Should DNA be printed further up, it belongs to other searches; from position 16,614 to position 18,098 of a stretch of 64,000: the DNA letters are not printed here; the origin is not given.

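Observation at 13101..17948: Bacterial indoleamine 2,3-dioxygenase homologue in a four-gene cluster with DUF362, MmsA and a Gfo/Idh/MocA oxidoreductase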

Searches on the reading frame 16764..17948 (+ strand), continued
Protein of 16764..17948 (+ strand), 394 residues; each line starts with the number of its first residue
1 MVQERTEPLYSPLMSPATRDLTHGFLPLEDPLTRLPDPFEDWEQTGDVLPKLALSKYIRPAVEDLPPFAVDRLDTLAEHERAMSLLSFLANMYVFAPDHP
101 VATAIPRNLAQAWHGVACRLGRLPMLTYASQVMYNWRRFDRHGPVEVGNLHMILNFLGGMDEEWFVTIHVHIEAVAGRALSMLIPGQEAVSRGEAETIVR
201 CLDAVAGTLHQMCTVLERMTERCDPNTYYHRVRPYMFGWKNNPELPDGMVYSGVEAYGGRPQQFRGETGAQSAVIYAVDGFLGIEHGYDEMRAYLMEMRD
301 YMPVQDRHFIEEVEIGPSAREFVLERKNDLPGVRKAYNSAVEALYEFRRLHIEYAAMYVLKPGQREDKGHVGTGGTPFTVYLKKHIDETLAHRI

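Call 88: find_homologous_proteins(query=L101:5917-7107:+, max_evalue=1e-30)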
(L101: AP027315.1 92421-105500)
Query L101:5917-7107:+ (397 aa): 7574 proteins with E <= 1e-30 among 8000 candidates; the best 120 are listed.
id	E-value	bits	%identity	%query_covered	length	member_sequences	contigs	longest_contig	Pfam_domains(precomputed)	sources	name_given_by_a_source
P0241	3.0e-239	812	92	98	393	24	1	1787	PF01231.24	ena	-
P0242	9.8e-216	734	82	99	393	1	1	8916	PF01231.24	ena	-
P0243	1.1e-209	714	81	99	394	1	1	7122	PF01231.24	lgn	-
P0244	2.5e-207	707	78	98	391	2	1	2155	PF01231.24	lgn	-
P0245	1.7e-206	704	79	99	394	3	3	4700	PF01231.24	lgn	-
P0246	5.6e-204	695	77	98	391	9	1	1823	PF01231.24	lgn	-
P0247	5.2e-203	692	76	97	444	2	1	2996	PF01231.24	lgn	-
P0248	8.4e-201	685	77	98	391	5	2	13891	PF01231.24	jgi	jgi:indoleamine 2,3-dioxygenase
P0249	5.8e-199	679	77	99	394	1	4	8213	PF01231.24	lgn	-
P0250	3.8e-198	676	75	98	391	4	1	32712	PF01231.24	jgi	jgi:indoleamine 2,3-dioxygenase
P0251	5.8e-197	672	76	98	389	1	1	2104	PF01231.24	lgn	-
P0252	4.0e-196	670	76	97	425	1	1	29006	PF01231.24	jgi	jgi:indoleamine 2,3-dioxygenase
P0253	2.1e-195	667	74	99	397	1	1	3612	PF01231.24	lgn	-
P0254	1.1e-194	665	76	98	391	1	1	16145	PF01231.24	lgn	-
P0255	1.3e-194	665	74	98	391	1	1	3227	PF01231.24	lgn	-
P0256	1.8e-194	664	76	98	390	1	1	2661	PF01231.24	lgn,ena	-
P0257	3.2e-194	663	73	97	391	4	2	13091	PF01231.24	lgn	-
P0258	2.7e-193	660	70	98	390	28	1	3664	PF01231.24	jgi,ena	jgi:indoleamine 2,3-dioxygenase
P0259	1.2e-192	658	74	98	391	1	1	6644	PF01231.24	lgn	-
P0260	1.9e-192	657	74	97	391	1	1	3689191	PF01231.24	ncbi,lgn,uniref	ncbi:hypothetical protein LJR219_002842 [Phenylobacterium sp. LjRoot219]|uniref:hypothetical protein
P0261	2.7e-192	657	71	98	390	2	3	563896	PF01231.24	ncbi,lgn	-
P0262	6.2e-192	656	74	98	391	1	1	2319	PF01231.24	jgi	jgi:indoleamine 2,3-dioxygenase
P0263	7.8e-192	656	73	97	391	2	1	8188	PF01231.24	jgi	jgi:indoleamine 2,3-dioxygenase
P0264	8.0e-192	655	73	98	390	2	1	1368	PF01231.24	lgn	-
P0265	1.4e-191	655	71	98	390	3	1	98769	PF01231.24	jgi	jgi:indoleamine 2,3-dioxygenase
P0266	1.5e-191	655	72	98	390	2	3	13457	PF01231.24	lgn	-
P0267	2.1e-191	654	71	98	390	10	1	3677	PF01231.24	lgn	-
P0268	2.6e-191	654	73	98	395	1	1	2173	PF01231.24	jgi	jgi:indoleamine 2,3-dioxygenase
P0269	2.7e-191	654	73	98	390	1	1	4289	PF01231.24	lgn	-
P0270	2.8e-191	654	72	97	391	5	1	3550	PF01231.24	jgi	jgi:indoleamine 2,3-dioxygenase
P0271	3.8e-191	653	73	98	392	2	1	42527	PF01231.24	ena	-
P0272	4.1e-191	653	71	98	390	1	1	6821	PF01231.24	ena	-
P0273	4.1e-191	653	71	98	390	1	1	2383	PF01231.24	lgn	-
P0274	5.3e-191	653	71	98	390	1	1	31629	PF01231.24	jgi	jgi:indoleamine 2,3-dioxygenase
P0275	8.4e-191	652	73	98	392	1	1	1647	PF01231.24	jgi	jgi:indoleamine 2,3-dioxygenase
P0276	8.8e-191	652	71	99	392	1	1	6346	PF01231.24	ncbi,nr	ncbi:MAG TPA: indoleamine 2,3-dioxygenase [Hyphomonadaceae bacterium]|nr:indoleamine 2,3-dioxygenase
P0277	9.8e-191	652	70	98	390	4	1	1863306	PF01231.24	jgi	jgi:indoleamine 2,3-dioxygenase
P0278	1.7e-190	651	70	98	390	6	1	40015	PF01231.24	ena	-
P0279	2.3e-190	651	71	98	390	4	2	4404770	PF01231.24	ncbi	-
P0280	2.9e-190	650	73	97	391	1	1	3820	PF01231.24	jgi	jgi:indoleamine 2,3-dioxygenase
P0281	3.2e-190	650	73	97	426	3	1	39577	PF01231.24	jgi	jgi:indoleamine 2,3-dioxygenase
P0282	3.7e-190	650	71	98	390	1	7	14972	PF01231.24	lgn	-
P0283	4.0e-190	650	72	97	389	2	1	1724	PF01231.24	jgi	-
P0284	4.6e-190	650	74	97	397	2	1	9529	PF01231.24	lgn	-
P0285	6.1e-190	649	69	98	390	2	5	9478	PF01231.24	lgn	-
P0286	6.6e-190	649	70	98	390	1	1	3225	PF01231.24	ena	-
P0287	6.8e-190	649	70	98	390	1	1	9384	PF01231.24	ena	-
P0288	7.8e-190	649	73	97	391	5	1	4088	PF01231.24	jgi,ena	-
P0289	1.1e-189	648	73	97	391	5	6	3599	PF01231.24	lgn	-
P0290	1.2e-189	648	72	97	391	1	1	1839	PF01231.24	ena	-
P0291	2.0e-189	648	70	98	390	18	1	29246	PF01231.24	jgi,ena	-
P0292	2.2e-189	647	70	98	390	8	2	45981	PF01231.24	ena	-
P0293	2.8e-189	647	70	98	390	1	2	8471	PF01231.24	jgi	jgi:indoleamine 2,3-dioxygenase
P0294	3.6e-189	647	73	98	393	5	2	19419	PF01231.24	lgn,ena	-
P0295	4.1e-189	647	70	98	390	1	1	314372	PF01231.24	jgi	jgi:indoleamine 2,3-dioxygenase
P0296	5.0e-189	646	70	98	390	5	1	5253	PF01231.24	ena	-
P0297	5.1e-189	646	69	98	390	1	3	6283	PF01231.24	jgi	jgi:indoleamine 2,3-dioxygenase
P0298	7.6e-189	646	70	98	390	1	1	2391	PF01231.24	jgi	jgi:indoleamine 2,3-dioxygenase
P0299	1.2e-188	645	72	97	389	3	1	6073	PF01231.24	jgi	-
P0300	1.5e-188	645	69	98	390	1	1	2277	PF01231.24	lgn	-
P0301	1.8e-188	644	70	98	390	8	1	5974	PF01231.24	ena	-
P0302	2.0e-188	644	70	98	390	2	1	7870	PF01231.24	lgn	-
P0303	2.6e-188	644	72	98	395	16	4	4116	PF01231.24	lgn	-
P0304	4.0e-188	643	69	98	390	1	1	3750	PF01231.24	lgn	-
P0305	4.5e-188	643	69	98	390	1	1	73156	PF01231.24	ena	-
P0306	4.8e-188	643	70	98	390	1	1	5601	PF01231.24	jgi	-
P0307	6.4e-188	643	70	99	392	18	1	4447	PF01231.24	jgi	jgi:indoleamine 2,3-dioxygenase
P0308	6.6e-188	643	70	98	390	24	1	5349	PF01231.24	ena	-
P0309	7.0e-188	642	71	99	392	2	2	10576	PF01231.24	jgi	jgi:indoleamine 2,3-dioxygenase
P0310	8.3e-188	642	70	98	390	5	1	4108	PF01231.24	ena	-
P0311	1.4e-187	642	70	98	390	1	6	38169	PF01231.24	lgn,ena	-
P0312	1.5e-187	641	69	98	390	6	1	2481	PF01231.24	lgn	-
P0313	1.6e-187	641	70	99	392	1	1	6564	PF01231.24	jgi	jgi:indoleamine 2,3-dioxygenase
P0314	1.9e-187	641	70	98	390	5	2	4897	PF01231.24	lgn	-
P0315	2.0e-187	641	70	98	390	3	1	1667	PF01231.24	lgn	-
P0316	2.3e-187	641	71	97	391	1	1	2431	PF01231.24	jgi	jgi:indoleamine 2,3-dioxygenase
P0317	2.8e-187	641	69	98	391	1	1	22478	PF01231.24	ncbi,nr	ncbi:MAG: indoleamine 2,3-dioxygenase [Hyphomonadaceae bacterium]|nr:indoleamine 2,3-dioxygenase [Hy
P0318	3.7e-187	640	70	97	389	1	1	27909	PF01231.24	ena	-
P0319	4.8e-187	640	70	98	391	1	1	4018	PF01231.24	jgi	jgi:indoleamine 2,3-dioxygenase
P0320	5.1e-187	640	72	98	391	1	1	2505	PF01231.24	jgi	jgi:indoleamine 2,3-dioxygenase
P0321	5.3e-187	640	70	98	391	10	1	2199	PF01231.24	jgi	jgi:indoleamine 2,3-dioxygenase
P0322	5.5e-187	640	69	98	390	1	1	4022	PF01231.24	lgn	-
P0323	6.0e-187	639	70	98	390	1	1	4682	PF01231.24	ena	-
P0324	6.6e-187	639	72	97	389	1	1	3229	PF01231.24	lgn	-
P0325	1.3e-186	638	69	98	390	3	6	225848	PF01231.24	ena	-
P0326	1.4e-186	638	70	98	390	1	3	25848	PF01231.24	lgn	-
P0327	1.7e-186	638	71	98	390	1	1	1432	PF01231.24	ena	-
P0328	1.8e-186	638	69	98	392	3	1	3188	PF01231.24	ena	-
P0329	2.6e-186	637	69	98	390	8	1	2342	PF01231.24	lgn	-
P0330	4.3e-186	637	71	98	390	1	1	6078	PF01231.24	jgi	-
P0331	4.6e-186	636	69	98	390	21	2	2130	PF01231.24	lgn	-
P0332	4.7e-186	636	69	99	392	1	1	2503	PF01231.24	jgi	-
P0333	6.7e-186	636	69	98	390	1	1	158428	PF01231.24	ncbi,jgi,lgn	-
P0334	1.2e-185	635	71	97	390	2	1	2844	PF01231.24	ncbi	-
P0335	3.0e-185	634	69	98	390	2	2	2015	PF01231.24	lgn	-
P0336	3.1e-185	634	69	98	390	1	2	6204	PF01231.24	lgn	-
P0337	3.4e-185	634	70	97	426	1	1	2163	PF01231.24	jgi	jgi:indoleamine 2,3-dioxygenase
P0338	3.8e-185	633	71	98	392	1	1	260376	PF01231.24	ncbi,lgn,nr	ncbi:MAG: indoleamine 2,3-dioxygenase [Alphaproteobacteria bacterium]|nr:indoleamine 2,3-dioxygenase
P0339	3.9e-185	633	69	98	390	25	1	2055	PF01231.24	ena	-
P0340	4.2e-185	633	69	98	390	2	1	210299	PF01231.24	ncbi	ncbi:MAG: indoleamine 2,3-dioxygenase [Hyphomonadaceae bacterium]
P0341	5.2e-185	633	70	97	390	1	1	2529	PF01231.24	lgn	-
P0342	8.7e-185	632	70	98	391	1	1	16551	PF01231.24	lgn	-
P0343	9.8e-185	632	72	97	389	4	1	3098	PF01231.24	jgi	jgi:indoleamine 2,3-dioxygenase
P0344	1.5e-184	632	71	98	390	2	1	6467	PF01231.24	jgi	-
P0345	2.0e-184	631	69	98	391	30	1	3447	PF01231.24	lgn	-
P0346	3.2e-184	630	70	97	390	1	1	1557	PF01231.24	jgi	jgi:indoleamine 2,3-dioxygenase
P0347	3.3e-184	630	69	98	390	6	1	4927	PF01231.24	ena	-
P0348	3.5e-184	630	68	99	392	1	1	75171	PF01231.24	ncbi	-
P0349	3.5e-184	630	69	98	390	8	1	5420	PF01231.24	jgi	jgi:indoleamine 2,3-dioxygenase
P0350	3.7e-184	630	68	98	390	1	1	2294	PF01231.24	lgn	-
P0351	3.7e-184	630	70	98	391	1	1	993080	PF01231.24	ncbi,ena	-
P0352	6.2e-184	629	69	99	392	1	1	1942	PF01231.24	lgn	-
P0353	6.9e-184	629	69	98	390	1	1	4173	PF01231.24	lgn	-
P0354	7.7e-184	629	69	98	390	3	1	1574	PF01231.24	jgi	-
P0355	8.0e-184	629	70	97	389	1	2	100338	PF01231.24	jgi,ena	jgi:indoleamine 2,3-dioxygenase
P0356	1.2e-183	628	69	98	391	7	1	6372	PF01231.24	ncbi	ncbi:MAG: indoleamine 2,3-dioxygenase [Alphaproteobacteria bacterium]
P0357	3.0e-183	627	69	98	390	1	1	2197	PF01231.24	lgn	-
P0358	7.1e-183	626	69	97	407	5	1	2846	PF01231.24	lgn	-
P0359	7.4e-183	626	69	98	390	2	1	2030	PF01231.24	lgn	-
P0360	1.5e-182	625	69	98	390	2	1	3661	PF01231.24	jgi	jgi:indoleamine 2,3-dioxygenase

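Call 97: fold_search(model_id=the predicted structure, library=pdb)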
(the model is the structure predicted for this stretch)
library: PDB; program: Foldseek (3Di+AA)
matches with E <= 10: 600; with E <= 0.001: 172
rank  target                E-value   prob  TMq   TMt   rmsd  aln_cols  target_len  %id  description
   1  9uyy_A                9.0e-25  1.00  0.88  0.48   2.6       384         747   32  Crystal structure of the indoleamine 2,3-dioxygenagse 2 (IDO2) complexed with L-Trp (released 2026-04-08)
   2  9uz1_A                1.6e-24  1.00  0.89  0.47   2.6       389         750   32  Crystal structure of the indoleamine 2,3-dioxygenagse 2 (IDO2) H143Y mutant complexed with L-Trp (released 2026-04-08)
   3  21oo_A                2.4e-24  1.00  0.89  0.47   2.6       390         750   32  Crystal structure of the indoleamine 2,3-dioxygenagse 2 (IDO2) H143Y mutant complexed with 5-methyl-L-Trp (released 2026-04-08)
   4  9uz3_A                2.6e-24  1.00  0.89  0.48   2.5       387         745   32  Crystal structure of the indoleamine 2,3-dioxygenagse 2 (IDO2) complexed with D-Trp (released 2026-04-08)
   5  9uz4_A                3.4e-24  1.00  0.88  0.47   2.8       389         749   32  Crystal structure of the indoleamine 2,3-dioxygenagse 2 (IDO2) complexed with 5-methoxy-L-Trp (released 2026-04-08)
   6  9uyz_A                3.9e-24  1.00  0.87  0.47   2.2       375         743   31  Crystal structure of the indoleamine 2,3-dioxygenagse 2 (IDO2) complexed with 5-HT (released 2026-04-08)
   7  6ubp_B                5.7e-24  1.00  0.86  0.91   2.4       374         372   29  Crystal structure of a photochemical intermediate of human indoleamine 2,3-dioxygenase 1 in complex with carbon monoxi (released 2021-02-03)
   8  9uz5_A                8.6e-24  1.00  0.89  0.48   2.4       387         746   32  Crystal structure of the indoleamine 2,3-dioxygenagse 2 (IDO2) complexed with 5-methyl-L-Trp (released 2026-04-08)
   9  6dpq_A                1.0e-23  1.00  0.88  0.94   2.1       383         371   30  Mapping the binding trajectory of a suicide inhibitor in human indoleamine 2,3-dioxygenase 1 (released 2018-11-07)
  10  9uz0_A                1.4e-23  1.00  0.89  0.48   2.4       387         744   32  Crystal structure of the indoleamine 2,3-dioxygenagse 2 (IDO2) as resting state (released 2026-04-08)
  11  6e41_A                1.6e-23  1.00  0.88  0.92   2.2       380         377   31  CRYSTAL STRUCTURE OF HUMAN INDOLEAMINE 2,3-DIOXYGENASE 1 (IDO1) in complex with ferric heme and an Epacadostat analog (released 2018-11-14)
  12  7p0r_A                1.6e-23  1.00  0.89  0.93   2.3       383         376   30  Crystal structure of L-Trp/Indoleamine 2,3-dioxygenase (hIDO1) complex with the JK-loop refined in the intermediate co (released 2021-12-29)
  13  6e44_B                1.9e-23  1.00  0.88  0.92   2.2       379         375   31  CRYSTAL STRUCTURE OF HUMAN INDOLEAMINE 2,3-DIOXYGENASE 1 (IDO1) free enzyme in the ferric state (released 2018-11-14)
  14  9uz2_A                2.0e-23  1.00  0.88  0.47   2.0       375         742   32  Crystal structure of the indoleamine 2,3-dioxygenagse 2 (IDO2) complexed with Cyanide ion (released 2026-04-08)
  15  6kps_A                2.0e-23  1.00  0.88  0.94   2.1       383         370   30  Crystal structure of indoleamine 2,3-dioxygenagse 1 (IDO1) in complex with compound 36 (released 2020-03-25)
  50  6cxu_A                6.5e-23  1.00  0.89  0.91   2.5       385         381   29  Structure of the S167H mutant of human indoleamine 2,3 dioxygenase in complex with tryptophan and cyanide (released 2018-06-27)
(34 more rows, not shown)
